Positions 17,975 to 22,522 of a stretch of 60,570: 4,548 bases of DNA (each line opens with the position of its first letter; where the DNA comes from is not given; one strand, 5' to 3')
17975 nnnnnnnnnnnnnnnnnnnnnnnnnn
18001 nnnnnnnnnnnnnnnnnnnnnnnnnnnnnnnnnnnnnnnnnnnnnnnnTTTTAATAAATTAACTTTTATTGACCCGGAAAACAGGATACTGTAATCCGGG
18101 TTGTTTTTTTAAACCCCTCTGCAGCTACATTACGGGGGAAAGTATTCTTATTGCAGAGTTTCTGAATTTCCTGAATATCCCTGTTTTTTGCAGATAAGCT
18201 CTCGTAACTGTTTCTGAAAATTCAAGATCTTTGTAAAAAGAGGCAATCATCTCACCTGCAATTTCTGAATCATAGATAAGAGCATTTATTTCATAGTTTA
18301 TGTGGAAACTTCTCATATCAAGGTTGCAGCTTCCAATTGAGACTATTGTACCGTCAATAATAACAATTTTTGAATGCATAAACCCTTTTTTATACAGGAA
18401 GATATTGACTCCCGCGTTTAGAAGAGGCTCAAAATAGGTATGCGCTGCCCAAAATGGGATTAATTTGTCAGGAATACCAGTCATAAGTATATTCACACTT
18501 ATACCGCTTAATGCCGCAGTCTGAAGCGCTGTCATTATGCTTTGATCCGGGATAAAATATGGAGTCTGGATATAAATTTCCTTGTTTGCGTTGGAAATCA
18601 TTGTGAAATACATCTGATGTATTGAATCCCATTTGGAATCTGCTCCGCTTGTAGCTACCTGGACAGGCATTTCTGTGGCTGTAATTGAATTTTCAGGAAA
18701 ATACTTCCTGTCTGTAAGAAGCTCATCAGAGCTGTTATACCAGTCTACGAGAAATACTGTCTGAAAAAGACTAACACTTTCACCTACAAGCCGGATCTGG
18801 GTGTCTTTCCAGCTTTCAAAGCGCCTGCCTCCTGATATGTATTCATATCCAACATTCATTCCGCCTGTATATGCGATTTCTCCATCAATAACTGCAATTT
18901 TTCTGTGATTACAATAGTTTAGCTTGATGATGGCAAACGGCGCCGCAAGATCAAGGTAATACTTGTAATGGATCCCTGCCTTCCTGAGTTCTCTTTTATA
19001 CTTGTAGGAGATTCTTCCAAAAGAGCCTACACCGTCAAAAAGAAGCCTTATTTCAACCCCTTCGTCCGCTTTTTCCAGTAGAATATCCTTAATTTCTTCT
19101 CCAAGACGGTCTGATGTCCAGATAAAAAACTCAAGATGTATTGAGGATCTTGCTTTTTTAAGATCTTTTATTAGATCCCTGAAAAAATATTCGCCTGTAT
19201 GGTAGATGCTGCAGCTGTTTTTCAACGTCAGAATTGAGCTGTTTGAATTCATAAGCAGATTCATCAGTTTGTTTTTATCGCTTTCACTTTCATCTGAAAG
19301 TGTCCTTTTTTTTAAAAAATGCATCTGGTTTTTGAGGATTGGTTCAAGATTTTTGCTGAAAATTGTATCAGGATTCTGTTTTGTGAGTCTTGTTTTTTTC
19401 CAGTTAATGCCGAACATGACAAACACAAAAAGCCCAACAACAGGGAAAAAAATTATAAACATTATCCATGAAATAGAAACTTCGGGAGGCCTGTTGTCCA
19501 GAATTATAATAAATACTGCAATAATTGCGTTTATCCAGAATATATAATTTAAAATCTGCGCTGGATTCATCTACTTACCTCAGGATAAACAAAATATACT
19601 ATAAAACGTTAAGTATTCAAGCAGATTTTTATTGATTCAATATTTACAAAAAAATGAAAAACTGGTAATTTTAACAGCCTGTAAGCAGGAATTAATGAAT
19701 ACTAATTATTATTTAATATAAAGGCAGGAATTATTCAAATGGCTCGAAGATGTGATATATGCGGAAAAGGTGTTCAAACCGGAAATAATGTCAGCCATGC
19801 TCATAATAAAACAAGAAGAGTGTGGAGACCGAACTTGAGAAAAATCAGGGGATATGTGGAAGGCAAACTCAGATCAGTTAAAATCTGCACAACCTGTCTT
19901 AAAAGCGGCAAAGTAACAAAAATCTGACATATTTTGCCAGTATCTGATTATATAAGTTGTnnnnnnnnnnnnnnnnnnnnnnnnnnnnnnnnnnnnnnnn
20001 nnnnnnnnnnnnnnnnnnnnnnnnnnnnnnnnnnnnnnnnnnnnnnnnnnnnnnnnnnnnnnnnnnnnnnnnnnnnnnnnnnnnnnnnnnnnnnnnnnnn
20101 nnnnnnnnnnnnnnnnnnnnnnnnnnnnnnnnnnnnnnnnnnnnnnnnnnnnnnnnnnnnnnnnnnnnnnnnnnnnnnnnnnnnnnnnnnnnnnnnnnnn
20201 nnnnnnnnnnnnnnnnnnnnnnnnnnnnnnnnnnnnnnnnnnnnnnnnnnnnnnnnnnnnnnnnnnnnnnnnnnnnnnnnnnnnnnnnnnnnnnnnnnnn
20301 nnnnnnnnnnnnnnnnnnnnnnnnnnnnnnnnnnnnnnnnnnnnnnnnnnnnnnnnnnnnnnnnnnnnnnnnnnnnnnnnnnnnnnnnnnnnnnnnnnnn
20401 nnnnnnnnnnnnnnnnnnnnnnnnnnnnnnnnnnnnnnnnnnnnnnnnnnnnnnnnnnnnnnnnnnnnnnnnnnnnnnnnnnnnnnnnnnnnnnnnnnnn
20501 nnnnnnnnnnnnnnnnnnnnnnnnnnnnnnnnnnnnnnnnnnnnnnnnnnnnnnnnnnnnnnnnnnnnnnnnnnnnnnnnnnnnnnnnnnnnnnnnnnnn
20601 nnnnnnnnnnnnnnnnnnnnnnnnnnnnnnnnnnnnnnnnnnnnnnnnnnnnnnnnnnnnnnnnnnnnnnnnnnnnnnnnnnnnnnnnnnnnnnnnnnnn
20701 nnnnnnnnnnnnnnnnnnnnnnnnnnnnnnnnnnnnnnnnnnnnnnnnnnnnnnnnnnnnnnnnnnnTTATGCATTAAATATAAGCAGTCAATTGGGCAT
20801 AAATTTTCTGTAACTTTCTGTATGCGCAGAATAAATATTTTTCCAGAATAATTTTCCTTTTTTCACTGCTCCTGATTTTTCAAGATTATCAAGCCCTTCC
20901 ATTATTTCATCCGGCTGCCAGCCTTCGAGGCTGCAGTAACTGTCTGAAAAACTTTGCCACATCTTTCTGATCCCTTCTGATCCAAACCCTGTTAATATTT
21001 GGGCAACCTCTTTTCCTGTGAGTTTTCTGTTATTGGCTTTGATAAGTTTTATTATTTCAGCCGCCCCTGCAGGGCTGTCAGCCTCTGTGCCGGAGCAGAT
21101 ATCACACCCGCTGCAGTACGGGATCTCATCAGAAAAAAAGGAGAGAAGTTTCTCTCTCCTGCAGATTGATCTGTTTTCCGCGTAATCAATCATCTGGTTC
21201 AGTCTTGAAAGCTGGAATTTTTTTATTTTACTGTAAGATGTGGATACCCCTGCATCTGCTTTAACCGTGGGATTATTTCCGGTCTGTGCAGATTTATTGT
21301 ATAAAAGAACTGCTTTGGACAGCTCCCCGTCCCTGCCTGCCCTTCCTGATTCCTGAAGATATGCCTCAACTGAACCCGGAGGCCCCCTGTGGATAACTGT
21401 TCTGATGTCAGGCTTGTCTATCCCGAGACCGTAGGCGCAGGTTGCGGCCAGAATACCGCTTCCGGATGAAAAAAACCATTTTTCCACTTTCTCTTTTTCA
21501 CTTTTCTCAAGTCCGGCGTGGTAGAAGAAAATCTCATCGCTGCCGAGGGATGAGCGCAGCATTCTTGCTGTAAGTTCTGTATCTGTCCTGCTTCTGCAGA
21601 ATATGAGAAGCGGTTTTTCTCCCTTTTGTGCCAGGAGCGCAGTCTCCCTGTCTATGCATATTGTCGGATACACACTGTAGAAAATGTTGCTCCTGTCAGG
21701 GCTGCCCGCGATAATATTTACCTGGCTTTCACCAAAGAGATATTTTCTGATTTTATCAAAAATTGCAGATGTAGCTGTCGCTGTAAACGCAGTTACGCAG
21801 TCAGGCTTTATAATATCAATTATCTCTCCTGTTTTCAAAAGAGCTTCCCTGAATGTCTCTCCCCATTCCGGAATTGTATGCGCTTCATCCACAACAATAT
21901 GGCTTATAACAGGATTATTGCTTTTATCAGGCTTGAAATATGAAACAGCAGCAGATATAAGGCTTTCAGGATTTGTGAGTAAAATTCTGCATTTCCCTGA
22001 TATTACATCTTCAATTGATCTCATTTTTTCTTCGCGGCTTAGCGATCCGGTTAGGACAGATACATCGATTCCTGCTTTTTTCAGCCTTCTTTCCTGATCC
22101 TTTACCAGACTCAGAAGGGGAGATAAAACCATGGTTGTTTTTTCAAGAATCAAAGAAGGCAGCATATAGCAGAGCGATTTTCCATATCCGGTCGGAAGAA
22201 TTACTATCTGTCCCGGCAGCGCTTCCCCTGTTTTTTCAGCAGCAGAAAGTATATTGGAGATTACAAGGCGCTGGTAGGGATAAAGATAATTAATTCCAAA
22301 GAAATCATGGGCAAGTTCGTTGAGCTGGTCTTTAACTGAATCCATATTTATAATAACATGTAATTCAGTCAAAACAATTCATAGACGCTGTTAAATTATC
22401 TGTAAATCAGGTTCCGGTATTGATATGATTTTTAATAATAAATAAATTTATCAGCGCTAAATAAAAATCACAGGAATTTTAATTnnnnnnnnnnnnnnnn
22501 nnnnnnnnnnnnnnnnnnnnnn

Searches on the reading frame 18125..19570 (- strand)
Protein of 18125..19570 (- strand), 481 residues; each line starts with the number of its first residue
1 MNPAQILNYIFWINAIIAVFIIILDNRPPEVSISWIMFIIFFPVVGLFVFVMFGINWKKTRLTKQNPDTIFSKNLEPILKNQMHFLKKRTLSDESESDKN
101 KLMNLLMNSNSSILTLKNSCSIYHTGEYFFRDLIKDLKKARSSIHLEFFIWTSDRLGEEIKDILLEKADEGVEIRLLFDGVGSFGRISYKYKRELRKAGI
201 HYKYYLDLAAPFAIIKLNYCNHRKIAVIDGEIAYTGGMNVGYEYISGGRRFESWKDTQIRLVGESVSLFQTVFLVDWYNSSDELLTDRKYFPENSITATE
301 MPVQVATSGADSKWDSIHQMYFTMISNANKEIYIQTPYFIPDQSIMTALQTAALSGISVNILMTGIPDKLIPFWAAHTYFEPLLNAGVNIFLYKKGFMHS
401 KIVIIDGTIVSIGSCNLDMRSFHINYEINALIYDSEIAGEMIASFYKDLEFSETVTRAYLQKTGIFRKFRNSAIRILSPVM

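Call 42: search_protein_families(library=pfam, proteins=[window:18125-19570:-], max_evalue=0.00001)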
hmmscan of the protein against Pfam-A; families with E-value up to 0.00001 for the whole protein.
window:18125-19570:- (481 aa): 3 families
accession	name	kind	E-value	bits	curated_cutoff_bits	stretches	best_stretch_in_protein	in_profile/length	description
PF13091.12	PLDc_2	-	1.1e-46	158.4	27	2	323-448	3-131/132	PLD-like domain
PF00614.28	PLDc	-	5.4e-16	58.2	21.9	1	396-421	3-28/28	Phospholipase D Active site motif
PF13396.11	PLDc_N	-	1.1e-07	32.1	23.3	1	15-54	3-41/42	Phospholipase_D-nuclease N-terminal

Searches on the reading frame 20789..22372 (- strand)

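Call 42: search_protein_families(library=pfam, proteins=[window:20789-22372:-], max_evalue=0.00001)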
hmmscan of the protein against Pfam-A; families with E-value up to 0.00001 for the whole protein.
window:20789-22372:- (527 aa): 4 families
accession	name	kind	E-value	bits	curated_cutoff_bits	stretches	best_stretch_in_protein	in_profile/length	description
PF00271.37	Helicase_C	-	1.5e-21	77.2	23.5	1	247-349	10-110/110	Helicase conserved C-terminal domain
PF00270.35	DEAD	-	1.4e-19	70.9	26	1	32-202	2-162/167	DEAD/DEAH box helicase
PF04851.21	ResIII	-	3e-11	44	22.5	1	30-200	4-162/164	Type III restriction enzyme, res subunit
PF16124.10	RecQ_Zn_bind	-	7.2e-11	43.1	25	1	381-426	18-65/66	RecQ zinc-binding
